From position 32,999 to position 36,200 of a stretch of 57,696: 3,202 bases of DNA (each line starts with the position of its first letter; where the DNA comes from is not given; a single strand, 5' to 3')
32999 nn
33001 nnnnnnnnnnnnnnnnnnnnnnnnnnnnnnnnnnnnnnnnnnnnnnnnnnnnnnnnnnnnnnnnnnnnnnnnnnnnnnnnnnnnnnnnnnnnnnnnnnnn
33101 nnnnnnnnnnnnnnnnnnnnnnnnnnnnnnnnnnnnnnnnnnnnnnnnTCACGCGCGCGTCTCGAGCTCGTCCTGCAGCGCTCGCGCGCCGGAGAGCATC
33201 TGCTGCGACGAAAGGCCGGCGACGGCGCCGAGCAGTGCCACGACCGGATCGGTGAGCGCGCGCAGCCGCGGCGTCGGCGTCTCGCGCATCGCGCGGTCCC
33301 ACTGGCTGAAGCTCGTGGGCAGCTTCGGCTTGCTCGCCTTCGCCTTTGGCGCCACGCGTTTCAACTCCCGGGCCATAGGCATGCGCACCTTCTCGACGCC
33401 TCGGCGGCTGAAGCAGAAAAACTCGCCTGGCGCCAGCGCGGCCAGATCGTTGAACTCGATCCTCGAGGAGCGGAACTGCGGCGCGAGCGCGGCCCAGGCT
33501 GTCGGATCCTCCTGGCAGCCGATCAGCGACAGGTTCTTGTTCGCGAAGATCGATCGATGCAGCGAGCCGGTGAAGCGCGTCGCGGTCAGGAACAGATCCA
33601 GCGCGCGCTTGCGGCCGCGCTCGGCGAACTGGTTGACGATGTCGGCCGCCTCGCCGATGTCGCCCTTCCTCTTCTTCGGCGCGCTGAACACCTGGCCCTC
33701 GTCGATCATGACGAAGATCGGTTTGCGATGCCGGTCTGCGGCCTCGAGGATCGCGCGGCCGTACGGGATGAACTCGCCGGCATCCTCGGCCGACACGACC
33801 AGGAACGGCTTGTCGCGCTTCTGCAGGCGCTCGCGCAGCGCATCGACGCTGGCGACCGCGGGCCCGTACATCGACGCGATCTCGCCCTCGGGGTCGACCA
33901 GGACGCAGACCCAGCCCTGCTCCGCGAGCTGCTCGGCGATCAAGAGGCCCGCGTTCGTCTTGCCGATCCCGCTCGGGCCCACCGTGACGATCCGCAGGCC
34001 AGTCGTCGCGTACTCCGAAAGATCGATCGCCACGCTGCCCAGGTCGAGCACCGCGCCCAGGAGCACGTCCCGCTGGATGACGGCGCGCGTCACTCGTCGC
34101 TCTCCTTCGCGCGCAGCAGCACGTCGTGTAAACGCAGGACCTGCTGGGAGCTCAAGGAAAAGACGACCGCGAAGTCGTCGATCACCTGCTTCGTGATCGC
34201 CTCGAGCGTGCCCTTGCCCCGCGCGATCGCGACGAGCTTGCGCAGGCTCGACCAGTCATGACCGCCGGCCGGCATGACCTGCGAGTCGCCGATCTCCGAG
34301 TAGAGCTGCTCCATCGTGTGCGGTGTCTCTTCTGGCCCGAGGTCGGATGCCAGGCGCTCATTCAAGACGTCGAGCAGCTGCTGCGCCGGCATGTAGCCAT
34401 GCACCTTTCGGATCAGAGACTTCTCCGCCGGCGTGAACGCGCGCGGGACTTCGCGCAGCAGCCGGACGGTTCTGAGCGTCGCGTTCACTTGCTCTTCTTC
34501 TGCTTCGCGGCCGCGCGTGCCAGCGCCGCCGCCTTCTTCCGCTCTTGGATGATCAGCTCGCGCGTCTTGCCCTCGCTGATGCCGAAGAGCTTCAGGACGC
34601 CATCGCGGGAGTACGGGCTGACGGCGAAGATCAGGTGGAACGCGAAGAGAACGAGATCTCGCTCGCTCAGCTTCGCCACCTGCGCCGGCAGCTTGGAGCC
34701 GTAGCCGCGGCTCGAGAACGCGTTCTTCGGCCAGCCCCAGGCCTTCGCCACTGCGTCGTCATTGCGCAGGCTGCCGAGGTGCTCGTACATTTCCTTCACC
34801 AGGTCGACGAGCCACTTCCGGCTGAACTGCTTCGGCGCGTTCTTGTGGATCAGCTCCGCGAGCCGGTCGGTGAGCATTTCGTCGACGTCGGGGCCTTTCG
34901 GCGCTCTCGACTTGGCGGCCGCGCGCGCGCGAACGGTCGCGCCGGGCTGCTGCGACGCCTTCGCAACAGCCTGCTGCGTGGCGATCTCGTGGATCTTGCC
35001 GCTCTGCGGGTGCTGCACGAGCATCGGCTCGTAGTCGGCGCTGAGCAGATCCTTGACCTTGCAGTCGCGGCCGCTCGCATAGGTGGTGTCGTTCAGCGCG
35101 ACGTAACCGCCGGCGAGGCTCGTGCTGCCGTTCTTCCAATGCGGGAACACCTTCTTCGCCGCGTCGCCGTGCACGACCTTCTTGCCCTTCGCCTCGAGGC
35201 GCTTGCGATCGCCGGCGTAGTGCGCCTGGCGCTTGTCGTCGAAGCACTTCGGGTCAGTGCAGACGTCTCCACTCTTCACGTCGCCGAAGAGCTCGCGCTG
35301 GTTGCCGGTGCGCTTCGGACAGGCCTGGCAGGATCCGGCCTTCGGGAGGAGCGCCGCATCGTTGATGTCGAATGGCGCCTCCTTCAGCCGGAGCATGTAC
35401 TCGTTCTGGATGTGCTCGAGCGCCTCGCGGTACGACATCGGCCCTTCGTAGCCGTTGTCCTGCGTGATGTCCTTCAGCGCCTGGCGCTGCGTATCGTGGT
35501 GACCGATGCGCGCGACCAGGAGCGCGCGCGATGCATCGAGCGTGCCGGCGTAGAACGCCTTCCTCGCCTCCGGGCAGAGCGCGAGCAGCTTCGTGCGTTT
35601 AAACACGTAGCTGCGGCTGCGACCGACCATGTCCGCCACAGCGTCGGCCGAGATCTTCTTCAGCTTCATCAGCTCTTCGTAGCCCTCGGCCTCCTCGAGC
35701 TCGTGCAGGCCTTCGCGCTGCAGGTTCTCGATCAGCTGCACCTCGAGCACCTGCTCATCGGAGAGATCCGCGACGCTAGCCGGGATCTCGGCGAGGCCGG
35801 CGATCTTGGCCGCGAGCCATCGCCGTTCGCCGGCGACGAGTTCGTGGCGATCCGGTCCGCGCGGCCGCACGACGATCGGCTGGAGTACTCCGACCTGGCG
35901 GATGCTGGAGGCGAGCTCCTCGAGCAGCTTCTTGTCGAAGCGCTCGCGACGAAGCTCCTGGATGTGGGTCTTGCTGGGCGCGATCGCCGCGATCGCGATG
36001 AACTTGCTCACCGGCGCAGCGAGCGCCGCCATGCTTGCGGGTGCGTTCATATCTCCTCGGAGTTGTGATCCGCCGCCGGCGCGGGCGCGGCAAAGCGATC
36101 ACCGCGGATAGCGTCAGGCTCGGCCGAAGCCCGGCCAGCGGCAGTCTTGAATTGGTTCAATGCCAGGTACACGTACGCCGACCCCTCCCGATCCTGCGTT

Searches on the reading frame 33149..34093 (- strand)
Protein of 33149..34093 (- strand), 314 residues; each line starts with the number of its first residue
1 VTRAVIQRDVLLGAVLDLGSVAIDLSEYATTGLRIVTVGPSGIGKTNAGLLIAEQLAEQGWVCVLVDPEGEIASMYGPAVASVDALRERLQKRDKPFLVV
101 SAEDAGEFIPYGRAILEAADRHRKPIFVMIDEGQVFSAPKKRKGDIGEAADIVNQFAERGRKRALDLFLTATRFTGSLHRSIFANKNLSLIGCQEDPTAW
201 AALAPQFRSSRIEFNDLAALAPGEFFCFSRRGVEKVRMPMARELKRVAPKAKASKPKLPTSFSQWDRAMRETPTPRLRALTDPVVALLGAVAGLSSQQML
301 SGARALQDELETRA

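Call 9: search_protein_families(library=pfam, proteins=[window:33149-34093:-], max_evalue=0.01)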
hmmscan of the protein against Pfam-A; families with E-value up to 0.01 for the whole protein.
window:33149-34093:- (314 aa): 1 family
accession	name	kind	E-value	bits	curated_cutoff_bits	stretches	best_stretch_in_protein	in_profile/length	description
PF13401.12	AAA_22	-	0.0026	18.5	27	1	35-155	8-110/130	AAA domain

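Call 10: search_protein_families(library=phrogs, proteins=[window:33149-34093:-], max_evalue=0.001)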
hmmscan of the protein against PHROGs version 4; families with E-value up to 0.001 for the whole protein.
window:33149-34093:- (314 aa): 2 families
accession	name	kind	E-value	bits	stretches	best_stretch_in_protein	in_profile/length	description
phrog_2666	-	head and packaging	2.1e-05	24.4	1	31-209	320-499/555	terminase large subunit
phrog_7035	-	unknown function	0.00023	20.6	0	37-93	216-274/969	-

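Call 31: search_protein_families(library=padloc, proteins=[window:33149-34093:-], max_evalue=0.1)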
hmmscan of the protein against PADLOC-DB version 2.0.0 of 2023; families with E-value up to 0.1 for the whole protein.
window:33149-34093:- (314 aa): 3 families
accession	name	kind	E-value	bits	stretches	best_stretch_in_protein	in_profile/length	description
PDLC04140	mad8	-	8.2e-12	43.3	1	34-237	29-296/314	mads_8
PDLC04560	PDC-M28B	-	0.017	12.5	1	41-71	24-54/327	-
PDLC01761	Cas3b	-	0.083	9.5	0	35-93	234-282/705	-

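Call 32: search_protein_families(library=ncbifam, proteins=[window:33149-34093:-], max_evalue=0.1)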
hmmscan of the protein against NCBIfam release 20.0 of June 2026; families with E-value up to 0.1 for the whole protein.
window:33149-34093:- (314 aa): 3 families
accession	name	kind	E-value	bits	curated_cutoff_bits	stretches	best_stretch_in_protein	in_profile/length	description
NF053655.1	CedD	equivalog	0.0062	15.2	600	1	34-74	223-263/527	DNA-translocating ATPase CedD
TIGR02237.1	recomb_radB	equivalog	0.058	13.3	172.4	1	38-73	18-52/210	DNA repair and recombination protein RadB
TIGR03345.1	VI_ClpV1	equivalog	0.084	11.1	884.95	0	37-56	601-620/852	type VI secretion system ATPase TssH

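Call 42: find_homologous_proteins(query=window:33149-34093:-, max_evalue=0.00001)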
Query window:33149-34093:- (314 aa): 615 proteins with E <= 0.00001 among 8000 candidates; the best 120 are listed.
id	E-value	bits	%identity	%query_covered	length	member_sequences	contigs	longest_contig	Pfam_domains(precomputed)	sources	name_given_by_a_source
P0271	4.8e-200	681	100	100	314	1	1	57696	-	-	-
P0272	7.5e-182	621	90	100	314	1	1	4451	-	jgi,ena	-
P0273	1.8e-180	617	89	100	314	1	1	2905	-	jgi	-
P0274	1.3e-179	614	89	100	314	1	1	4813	-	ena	-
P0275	1.1e-175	601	87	100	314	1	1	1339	-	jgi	jgi:hypothetical protein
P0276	4.5e-175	599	86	100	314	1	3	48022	-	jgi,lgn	jgi:hypothetical protein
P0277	2.8e-174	596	85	100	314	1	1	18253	-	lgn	-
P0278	7.4e-173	592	84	100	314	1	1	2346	-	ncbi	-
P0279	1.5e-171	587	86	100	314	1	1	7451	-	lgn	-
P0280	2.8e-171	587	86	100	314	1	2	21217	-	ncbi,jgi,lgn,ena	-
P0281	2.3e-170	584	86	100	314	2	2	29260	-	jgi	-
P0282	6.9e-170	582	83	100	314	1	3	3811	-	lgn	-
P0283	1.1e-169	581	84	100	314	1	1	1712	-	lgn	-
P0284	4.1e-169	579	84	100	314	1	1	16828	-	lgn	-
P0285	1.9e-168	577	85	100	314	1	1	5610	-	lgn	-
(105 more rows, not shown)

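Call 44: search_solved_structures(query=A2, max_evalue=1, show_alignments=2)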
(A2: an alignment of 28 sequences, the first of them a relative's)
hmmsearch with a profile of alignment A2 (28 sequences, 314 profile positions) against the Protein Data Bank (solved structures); distinct sequences matched with E-value up to 1: 7.
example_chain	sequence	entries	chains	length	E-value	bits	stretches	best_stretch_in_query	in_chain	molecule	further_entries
6c2u_A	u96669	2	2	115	0.16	14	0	34-76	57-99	phosphate-loop protein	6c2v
1xp8_A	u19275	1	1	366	0.22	13.6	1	38-84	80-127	RecA protein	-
9sv0_A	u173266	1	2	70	0.4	12.7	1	250-312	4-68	DBS4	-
8amd_A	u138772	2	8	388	0.41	12.7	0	32-81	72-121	Protein RecA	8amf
6riq_C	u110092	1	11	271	0.74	11.8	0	33-72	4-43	Site-determining protein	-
2fjk_A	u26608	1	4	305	0.87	11.6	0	107-135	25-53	Fructose-bisphosphate aldolase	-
3q9l_A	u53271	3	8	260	0.88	11.6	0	33-68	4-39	Septum site-determining protein minD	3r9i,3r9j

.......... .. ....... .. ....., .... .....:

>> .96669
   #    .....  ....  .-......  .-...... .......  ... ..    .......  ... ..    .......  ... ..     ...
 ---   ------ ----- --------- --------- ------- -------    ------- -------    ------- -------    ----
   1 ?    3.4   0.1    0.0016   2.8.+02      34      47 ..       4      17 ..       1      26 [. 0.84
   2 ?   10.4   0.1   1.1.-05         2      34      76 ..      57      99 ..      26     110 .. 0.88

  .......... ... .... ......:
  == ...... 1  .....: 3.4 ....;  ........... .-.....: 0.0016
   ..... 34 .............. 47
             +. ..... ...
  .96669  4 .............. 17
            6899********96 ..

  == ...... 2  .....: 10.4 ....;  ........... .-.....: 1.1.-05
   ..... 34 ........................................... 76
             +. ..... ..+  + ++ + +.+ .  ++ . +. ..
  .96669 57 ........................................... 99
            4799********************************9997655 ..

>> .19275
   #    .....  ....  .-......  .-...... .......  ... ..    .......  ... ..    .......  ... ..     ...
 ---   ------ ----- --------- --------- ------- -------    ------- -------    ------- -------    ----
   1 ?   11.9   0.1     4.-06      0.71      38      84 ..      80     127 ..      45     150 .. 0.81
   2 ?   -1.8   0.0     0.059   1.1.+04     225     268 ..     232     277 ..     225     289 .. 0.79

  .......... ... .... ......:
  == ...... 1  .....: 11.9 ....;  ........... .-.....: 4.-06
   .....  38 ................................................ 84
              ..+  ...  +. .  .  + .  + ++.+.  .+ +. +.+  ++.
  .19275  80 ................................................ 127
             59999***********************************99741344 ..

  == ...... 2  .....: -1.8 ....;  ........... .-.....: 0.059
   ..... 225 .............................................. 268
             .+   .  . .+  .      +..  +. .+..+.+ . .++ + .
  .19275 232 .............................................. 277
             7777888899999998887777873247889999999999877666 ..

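Call 54: predict_structure(alignment_id=A2)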
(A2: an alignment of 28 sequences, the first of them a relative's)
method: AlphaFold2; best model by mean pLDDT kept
length: 314 residues; sequences in the alignment: 28
mean_pLDDT: 68.2   pTM: 0.66
mean pLDDT of the five models: 68.2, 64.4, 60.0, 58.6, 56.5
residues with pLDDT >= 90: 35; 70-90: 115; 50-70: 126; < 50: 38
segments of 3 or more residues with pLDDT < 50: 1-4, 174-180, 240-257
pLDDT, mean of each block of 10 residues (from residue 1): 52 72 76 71 67 85 88 83 94 92 86 90 86 62 61 68 73 50 63 59 54 58 70 65 34 43 61 61 52 63 74 72
secondary structure, 60 per line:
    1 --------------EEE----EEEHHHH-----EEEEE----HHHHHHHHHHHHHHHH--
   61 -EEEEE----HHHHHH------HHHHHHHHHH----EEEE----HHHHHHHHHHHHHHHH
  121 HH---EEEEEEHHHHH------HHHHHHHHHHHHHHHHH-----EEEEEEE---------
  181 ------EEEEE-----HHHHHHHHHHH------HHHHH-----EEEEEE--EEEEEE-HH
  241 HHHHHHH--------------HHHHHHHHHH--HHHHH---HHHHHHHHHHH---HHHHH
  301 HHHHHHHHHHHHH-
elements in order: E15-17 E22-24 H25-28 E34-38 H43-58 E62-66 H71-76 H83-92 E97-100 H105-122 E126-131 H132-136 H143-159 E165-171 E187-191 H197-207 H214-218 E224-229 E232-237 H239-247 H262-271 H274-278 H282-292 H296-313

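Call 57: fold_search(model_id=the predicted structure, library=pdb)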
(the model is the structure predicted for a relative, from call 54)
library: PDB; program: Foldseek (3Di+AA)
matches with E <= 10: 1827; with E <= 0.001: 239
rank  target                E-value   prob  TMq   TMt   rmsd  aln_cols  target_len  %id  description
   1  6o1x_A                1.0e-06  1.00  0.45  0.41   9.3       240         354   17  Structure of pCW3 conjugation coupling protein TcpA monomer form with ATPgS (released 2020-02-26)
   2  6o1w_A                1.9e-06  1.00  0.44  0.40   9.2       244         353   17  Structure of pCW3 conjugation coupling protein TcpA monomer orthorhombic crystal form (released 2020-02-26)
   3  4kft_A                3.0e-06  1.00  0.47  0.72   4.2       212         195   15  Structure of the genome packaging NTPase B204 from Sulfolobus turreted icosahedral virus 2 in complex with ATP-gammaS (released 2013-05-22)
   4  4kft_B                3.4e-06  1.00  0.47  0.71   4.2       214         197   15  Structure of the genome packaging NTPase B204 from Sulfolobus turreted icosahedral virus 2 in complex with ATP-gammaS (released 2013-05-22)
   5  4kfr_A                3.4e-06  1.00  0.47  0.69   4.3       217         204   16  Structure of the genome packaging NTPase B204 from Sulfolobus turreted icosahedral virus 2 in complex with sulfate (released 2013-05-22)
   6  6o1y_B                3.4e-06  1.00  0.44  0.40   9.2       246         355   17  Structure of pCW3 conjugation coupling protein TcpA monomeric form with ATP (released 2020-02-26)
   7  4kft_C                3.6e-06  1.00  0.47  0.68   4.3       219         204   16  Structure of the genome packaging NTPase B204 from Sulfolobus turreted icosahedral virus 2 in complex with ATP-gammaS (released 2013-05-22)
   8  6o1x_B                4.5e-06  1.00  0.44  0.40   9.0       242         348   16  Structure of pCW3 conjugation coupling protein TcpA monomer form with ATPgS (released 2020-02-26)
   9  4kfr_B                5.7e-06  1.00  0.48  0.69   4.2       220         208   14  Structure of the genome packaging NTPase B204 from Sulfolobus turreted icosahedral virus 2 in complex with sulfate (released 2013-05-22)
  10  4kfu_B                6.8e-06  1.00  0.46  0.70   4.2       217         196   16  Structure of the genome packaging NTPase B204 from Sulfolobus turreted icosahedral virus 2 in complex with AMPPCP (released 2013-05-22)
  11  6tv1                  9.6e-06  1.00  0.38  0.50   6.0       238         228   10  ATPase domain D3 of the EssC coupling protein from S. aureus USA300 (released 2020-01-29)
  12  6hqu_C                1.0e-05  1.00  0.34  0.47   9.2       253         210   14  Humanised RadA mutant HumRadA22 in complex with a recombined BRC repeat 8-2 (released 2019-10-09)
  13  4kfu_D                1.1e-05  1.00  0.46  0.69   4.5       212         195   16  Structure of the genome packaging NTPase B204 from Sulfolobus turreted icosahedral virus 2 in complex with AMPPCP (released 2013-05-22)
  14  4kfu_A                1.1e-05  1.00  0.46  0.66   4.5       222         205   15  Structure of the genome packaging NTPase B204 from Sulfolobus turreted icosahedral virus 2 in complex with AMPPCP (released 2013-05-22)
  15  4nh0_A                1.7e-05  1.00  0.42  0.17   5.4       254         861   12  Cytoplasmic domain of the Thermomonospora curvata Type VII Secretion ATPase EccC (released 2015-02-11)
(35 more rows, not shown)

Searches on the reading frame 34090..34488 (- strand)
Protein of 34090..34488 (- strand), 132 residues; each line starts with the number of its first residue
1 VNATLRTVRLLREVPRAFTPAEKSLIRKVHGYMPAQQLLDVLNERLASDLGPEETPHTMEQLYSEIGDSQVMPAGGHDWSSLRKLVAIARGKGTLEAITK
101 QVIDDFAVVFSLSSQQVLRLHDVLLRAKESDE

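Call 9: search_protein_families(library=pfam, proteins=[window:34090-34488:-], max_evalue=0.01)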
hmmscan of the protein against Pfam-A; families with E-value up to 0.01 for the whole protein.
window:34090-34488:- (132 aa): 0 families

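Call 10: search_protein_families(library=phrogs, proteins=[window:34090-34488:-], max_evalue=0.001)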
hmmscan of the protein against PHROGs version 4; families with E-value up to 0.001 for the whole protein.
window:34090-34488:- (132 aa): 0 families

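Call 31: search_protein_families(library=padloc, proteins=[window:34090-34488:-], max_evalue=0.1)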
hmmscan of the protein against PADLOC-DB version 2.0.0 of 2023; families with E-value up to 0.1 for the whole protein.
window:34090-34488:- (132 aa): 0 families

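Call 32: search_protein_families(library=ncbifam, proteins=[window:34090-34488:-], max_evalue=0.1)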
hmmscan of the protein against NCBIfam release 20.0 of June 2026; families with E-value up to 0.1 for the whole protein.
window:34090-34488:- (132 aa): 0 families

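Call 87: search_solved_structures(query=window:34090-34488:-, max_evalue=1)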
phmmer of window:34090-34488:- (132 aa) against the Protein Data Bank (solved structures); distinct sequences matched with E-value up to 1: 1.
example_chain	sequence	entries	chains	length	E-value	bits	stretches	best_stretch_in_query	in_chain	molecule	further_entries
24yk_A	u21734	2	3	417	0.48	13.8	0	15-60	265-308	trans-2-enoyl-CoA reductase (NAD(+))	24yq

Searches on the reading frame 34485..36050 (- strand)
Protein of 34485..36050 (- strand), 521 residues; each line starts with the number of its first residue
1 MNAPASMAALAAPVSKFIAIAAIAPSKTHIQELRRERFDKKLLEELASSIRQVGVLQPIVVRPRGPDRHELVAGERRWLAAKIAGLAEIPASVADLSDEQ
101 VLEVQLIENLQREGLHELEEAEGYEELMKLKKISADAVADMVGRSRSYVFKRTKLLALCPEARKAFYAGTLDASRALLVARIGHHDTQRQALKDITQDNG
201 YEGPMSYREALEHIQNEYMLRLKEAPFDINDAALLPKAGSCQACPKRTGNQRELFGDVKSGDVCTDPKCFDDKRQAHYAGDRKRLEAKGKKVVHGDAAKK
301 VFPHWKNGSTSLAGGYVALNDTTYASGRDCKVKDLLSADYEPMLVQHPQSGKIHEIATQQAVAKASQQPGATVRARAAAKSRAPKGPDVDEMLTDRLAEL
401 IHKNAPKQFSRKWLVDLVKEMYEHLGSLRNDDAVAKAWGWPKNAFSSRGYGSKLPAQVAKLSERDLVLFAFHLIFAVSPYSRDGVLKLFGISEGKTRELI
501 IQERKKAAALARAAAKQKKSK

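Call 9: search_protein_families(library=pfam, proteins=[window:34485-36050:-], max_evalue=0.01)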
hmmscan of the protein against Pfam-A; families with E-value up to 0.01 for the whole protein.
window:34485-36050:- (521 aa): 3 families
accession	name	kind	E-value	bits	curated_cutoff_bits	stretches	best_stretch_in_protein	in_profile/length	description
PF02195.25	ParB_N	-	4.4e-26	91.2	26.3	1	34-111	18-95/95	ParB N-terminal domain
PF17762.8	HTH_ParB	-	3.1e-13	50.2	22.6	1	114-198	2-86/102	ParB HTH domain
PF10279.14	Latarcin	-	0.0097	16.6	25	0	94-138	15-61/64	Latarcin precursor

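Call 10: search_protein_families(library=phrogs, proteins=[window:34485-36050:-], max_evalue=0.001)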
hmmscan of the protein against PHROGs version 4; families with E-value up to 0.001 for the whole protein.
window:34485-36050:- (521 aa): 19 families
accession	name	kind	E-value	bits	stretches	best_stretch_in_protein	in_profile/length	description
phrog_4715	-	DNA, RNA and nucleotide metabolism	1.2e-39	137.3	1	17-200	149-347/630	ParB-like partition protein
phrog_3264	-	DNA, RNA and nucleotide metabolism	4.5e-30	106.4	1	22-150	51-179/337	ParB-like partition protein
phrog_6218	-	DNA, RNA and nucleotide metabolism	2.5e-27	97.2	1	37-195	21-181/506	ParB-like partition protein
phrog_18726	-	unknown function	1.5e-22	81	1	35-286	19-298/572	-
phrog_1033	-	DNA, RNA and nucleotide metabolism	6.7e-15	56.7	1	34-186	47-206/334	ParB-like partition protein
phrog_8071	-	DNA, RNA and nucleotide metabolism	1.7e-11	45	1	41-113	27-97/389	ParB-like partition protein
phrog_620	-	DNA, RNA and nucleotide metabolism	1.6e-10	42.5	1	41-109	30-95/217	ParB-like partition protein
phrog_12047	-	DNA, RNA and nucleotide metabolism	7e-10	39.9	1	27-123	7-98/301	ParB-like partition nuclease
phrog_3951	-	unknown function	1.7e-09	38.6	1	29-107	27-109/301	-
phrog_7783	-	unknown function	3.1e-08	33.8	1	45-198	29-186/634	-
phrog_723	-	DNA, RNA and nucleotide metabolism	4.3e-08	34.2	1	44-114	34-108/223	ParB-like partition protein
phrog_498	-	other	1.1e-07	31.8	1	41-106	56-120/633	DNA methyltransferase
phrog_940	-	DNA, RNA and nucleotide metabolism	1.2e-06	29.1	1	38-115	24-98/388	nuclease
phrog_930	-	DNA, RNA and nucleotide metabolism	4.4e-06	27.7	1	32-114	19-98/223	ParB-like partition protein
phrog_18056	-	DNA, RNA and nucleotide metabolism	1.9e-05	24.8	1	40-108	22-87/387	ParB-like partition nuclease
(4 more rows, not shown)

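Call 31: search_protein_families(library=padloc, proteins=[window:34485-36050:-], max_evalue=0.1)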
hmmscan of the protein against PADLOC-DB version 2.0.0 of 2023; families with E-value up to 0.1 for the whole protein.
window:34485-36050:- (521 aa): 0 families

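Call 32: search_protein_families(library=ncbifam, proteins=[window:34485-36050:-], max_evalue=0.1)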
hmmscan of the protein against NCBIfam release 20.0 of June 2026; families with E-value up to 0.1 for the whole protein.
window:34485-36050:- (521 aa): 7 families
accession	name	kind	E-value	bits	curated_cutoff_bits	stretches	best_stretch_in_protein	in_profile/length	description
TIGR04285.1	nucleoid_noc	exception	1.5e-43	149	315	1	18-198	5-180/255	nucleoid occlusion protein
TIGR03734.1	PRTRC_parB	hypoth_equivalog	3.3e-41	141.5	278.6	1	35-288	9-250/555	PRTRC system ParB family protein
TIGR00180.1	parB_part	domain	1.6e-36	125.8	58.45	1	34-192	20-182/186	ParB/RepB/Spo0J family partition protein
TIGR03454.1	partition_RepB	equivalog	6e-12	45.6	201.5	1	34-155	77-200/325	plasmid partitioning protein RepB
NF010406.0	PRK13832.1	subfamily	1.5e-10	40.3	640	1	32-230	18-215/578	plasmid partitioning protein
NF010440.0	PRK13866.1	equivalog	7.4e-06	25.3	522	1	43-121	90-169/336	plasmid partitioning protein RepB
NF053625.1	SerKinSerKArch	equivalog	0.00021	20.5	380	1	35-101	27-95/244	ADP-dependent L-serine kinase SerK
